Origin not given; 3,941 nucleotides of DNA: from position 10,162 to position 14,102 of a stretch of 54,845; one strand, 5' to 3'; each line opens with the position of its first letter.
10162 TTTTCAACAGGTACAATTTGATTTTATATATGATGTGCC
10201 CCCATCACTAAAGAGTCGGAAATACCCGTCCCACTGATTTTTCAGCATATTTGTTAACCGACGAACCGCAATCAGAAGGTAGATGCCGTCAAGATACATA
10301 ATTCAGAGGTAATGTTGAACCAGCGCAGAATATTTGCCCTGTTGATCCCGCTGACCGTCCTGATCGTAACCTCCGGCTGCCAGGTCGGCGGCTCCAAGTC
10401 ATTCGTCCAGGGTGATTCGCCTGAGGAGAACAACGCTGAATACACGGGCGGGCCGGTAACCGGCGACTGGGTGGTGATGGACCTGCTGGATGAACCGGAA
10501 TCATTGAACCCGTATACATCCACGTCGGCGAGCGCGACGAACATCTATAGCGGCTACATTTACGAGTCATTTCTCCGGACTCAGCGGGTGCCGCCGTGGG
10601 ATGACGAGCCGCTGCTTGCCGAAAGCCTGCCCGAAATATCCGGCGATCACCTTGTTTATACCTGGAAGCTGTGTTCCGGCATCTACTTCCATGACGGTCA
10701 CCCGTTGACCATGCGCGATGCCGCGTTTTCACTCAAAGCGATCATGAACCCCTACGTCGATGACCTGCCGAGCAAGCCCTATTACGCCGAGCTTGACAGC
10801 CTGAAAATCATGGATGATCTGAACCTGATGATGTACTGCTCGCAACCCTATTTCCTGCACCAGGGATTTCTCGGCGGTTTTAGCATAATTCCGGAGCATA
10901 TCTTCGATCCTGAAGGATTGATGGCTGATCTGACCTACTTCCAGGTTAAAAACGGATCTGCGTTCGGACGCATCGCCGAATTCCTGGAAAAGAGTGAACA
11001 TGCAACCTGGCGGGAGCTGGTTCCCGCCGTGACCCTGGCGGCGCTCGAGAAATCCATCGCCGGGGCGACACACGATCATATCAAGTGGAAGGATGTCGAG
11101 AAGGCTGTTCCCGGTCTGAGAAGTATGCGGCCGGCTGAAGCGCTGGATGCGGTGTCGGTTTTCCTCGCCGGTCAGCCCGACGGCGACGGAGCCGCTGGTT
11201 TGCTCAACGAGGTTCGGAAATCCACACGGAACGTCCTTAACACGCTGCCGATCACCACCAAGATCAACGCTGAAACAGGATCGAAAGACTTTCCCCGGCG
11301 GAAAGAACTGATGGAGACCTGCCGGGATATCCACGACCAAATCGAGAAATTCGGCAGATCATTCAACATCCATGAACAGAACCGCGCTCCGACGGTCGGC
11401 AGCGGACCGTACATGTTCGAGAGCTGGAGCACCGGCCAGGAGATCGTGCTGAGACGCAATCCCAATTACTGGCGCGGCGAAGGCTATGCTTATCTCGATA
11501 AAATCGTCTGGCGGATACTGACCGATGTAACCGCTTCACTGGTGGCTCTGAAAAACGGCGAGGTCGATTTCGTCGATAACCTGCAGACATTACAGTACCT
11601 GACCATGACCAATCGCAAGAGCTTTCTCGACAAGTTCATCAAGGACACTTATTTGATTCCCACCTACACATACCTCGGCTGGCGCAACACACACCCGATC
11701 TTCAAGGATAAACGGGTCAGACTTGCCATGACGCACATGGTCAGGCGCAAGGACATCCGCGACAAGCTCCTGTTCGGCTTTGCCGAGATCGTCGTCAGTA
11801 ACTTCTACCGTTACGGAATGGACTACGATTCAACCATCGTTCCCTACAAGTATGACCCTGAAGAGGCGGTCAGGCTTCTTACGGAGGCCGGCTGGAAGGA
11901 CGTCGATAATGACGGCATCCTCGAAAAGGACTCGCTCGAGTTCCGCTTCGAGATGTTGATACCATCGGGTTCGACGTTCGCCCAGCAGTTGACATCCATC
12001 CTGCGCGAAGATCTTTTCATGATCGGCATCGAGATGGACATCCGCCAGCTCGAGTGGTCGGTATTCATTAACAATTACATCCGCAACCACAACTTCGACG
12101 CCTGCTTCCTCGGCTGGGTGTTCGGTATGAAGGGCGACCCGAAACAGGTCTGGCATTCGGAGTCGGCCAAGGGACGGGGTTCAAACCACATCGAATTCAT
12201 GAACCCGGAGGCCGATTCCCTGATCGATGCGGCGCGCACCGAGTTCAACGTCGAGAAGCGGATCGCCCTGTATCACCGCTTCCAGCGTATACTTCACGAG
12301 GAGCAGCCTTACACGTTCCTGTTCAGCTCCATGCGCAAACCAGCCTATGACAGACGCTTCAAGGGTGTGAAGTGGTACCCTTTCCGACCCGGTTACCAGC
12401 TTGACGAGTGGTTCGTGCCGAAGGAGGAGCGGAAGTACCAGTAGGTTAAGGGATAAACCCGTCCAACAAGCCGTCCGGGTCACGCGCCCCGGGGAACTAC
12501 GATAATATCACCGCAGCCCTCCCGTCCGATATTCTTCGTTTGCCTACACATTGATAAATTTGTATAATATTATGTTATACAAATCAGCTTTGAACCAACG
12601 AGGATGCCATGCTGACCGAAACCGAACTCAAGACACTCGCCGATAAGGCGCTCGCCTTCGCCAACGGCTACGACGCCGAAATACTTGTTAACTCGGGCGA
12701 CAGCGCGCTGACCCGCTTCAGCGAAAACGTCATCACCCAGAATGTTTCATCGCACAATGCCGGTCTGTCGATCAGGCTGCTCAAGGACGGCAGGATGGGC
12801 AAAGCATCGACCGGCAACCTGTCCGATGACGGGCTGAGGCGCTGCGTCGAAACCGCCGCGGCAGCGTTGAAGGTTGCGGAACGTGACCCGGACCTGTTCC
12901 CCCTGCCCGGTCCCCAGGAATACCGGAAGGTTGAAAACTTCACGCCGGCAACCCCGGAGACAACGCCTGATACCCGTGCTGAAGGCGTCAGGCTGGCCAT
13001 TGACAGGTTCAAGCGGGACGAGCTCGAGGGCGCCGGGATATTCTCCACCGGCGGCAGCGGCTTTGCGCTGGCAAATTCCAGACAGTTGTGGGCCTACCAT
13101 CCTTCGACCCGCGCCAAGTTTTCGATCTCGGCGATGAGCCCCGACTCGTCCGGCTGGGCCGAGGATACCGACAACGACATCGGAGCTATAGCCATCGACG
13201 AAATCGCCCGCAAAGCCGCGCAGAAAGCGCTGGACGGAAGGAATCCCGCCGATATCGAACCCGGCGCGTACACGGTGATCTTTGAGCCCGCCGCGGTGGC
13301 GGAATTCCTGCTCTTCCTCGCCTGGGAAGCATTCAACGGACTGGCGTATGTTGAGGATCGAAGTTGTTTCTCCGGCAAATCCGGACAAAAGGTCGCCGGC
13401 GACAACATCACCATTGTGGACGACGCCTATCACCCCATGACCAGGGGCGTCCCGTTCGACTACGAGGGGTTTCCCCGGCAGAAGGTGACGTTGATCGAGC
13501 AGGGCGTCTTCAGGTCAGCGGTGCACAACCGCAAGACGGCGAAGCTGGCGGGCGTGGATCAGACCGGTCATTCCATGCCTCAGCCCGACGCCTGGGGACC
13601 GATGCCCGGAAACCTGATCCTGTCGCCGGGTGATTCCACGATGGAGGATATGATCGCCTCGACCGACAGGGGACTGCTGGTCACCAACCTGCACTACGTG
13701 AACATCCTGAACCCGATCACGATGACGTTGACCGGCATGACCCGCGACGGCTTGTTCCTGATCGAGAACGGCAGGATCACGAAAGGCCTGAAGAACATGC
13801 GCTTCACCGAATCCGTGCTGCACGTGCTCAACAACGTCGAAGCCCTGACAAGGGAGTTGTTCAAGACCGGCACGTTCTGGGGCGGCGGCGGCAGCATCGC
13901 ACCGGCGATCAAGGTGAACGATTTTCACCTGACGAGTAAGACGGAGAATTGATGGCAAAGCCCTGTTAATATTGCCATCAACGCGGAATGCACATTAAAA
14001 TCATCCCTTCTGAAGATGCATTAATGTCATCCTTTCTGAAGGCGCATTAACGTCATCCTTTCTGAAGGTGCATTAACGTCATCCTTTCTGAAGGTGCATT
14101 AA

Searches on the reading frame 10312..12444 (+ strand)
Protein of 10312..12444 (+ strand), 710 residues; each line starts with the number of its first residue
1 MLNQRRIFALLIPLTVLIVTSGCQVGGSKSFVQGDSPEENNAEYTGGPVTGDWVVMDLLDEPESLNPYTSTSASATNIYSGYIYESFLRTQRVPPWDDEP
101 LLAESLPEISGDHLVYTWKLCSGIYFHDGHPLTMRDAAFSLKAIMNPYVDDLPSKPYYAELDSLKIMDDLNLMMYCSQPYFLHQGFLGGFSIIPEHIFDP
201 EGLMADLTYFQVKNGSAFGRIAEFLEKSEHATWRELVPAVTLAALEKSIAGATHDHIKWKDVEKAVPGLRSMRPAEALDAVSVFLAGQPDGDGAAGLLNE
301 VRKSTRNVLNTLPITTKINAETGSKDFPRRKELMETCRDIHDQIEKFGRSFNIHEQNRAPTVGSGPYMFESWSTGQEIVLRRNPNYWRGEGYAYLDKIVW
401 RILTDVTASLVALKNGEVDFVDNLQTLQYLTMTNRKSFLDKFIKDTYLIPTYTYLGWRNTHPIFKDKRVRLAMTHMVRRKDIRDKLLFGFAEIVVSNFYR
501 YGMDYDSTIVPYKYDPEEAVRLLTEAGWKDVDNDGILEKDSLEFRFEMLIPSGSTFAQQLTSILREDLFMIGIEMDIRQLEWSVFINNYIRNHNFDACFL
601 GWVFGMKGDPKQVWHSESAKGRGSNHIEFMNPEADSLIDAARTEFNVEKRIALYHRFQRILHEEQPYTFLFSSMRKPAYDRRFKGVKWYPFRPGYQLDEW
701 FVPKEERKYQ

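Call 3: search_protein_families(library=pfam, proteins=[window:10312-12444:+], max_evalue=0.1)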
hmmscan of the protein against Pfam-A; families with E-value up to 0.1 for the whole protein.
window:10312-12444:+ (710 aa): 1 family
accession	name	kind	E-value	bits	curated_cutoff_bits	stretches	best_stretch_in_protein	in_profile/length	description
PF00496.27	SBP_bac_5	-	1e-69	235.9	32.4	2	355-618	109-362/368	Bacterial extracellular solute-binding proteins, family 5 Middle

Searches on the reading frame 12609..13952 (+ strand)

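Call 3: search_protein_families(library=pfam, proteins=[window:12609-13952:+], max_evalue=0.1)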
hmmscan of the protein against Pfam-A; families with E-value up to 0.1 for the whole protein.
window:12609-13952:+ (447 aa): 3 families
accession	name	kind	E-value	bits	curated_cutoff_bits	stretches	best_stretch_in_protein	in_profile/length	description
PF19289.4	PmbA_TldD_3rd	-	2.3e-54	184.3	22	1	218-442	1-219/220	PmbA/TldA metallopeptidase C-terminal domain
PF01523.21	PmbA_TldD_1st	-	4.4e-13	49.6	20.9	1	23-86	1-64/65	PmbA/TldA metallopeptidase domain 1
PF19290.4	PmbA_TldD_2nd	-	0.00012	23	20.9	1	150-209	43-107/109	PmbA/TldA metallopeptidase central domain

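Call 5: search_protein_families(library=ncbifam, proteins=[window:12609-13952:+], max_evalue=0.1)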
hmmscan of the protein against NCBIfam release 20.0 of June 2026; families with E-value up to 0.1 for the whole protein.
window:12609-13952:+ (447 aa): 3 families
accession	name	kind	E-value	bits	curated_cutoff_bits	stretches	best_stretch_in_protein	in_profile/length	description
NF008006.0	PRK10735.1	equivalog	8.9e-20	70.6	513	1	241-412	268-440/481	metalloprotease TldD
NF040952.1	Arch_mtprotase_TldD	equivalog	1.1e-15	57.4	635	1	206-417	204-412/443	zinc metalloprotease TldD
NF008268.0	PRK11040.1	equivalog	1.8e-12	46.7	438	1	15-411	22-419/446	metalloprotease PmbA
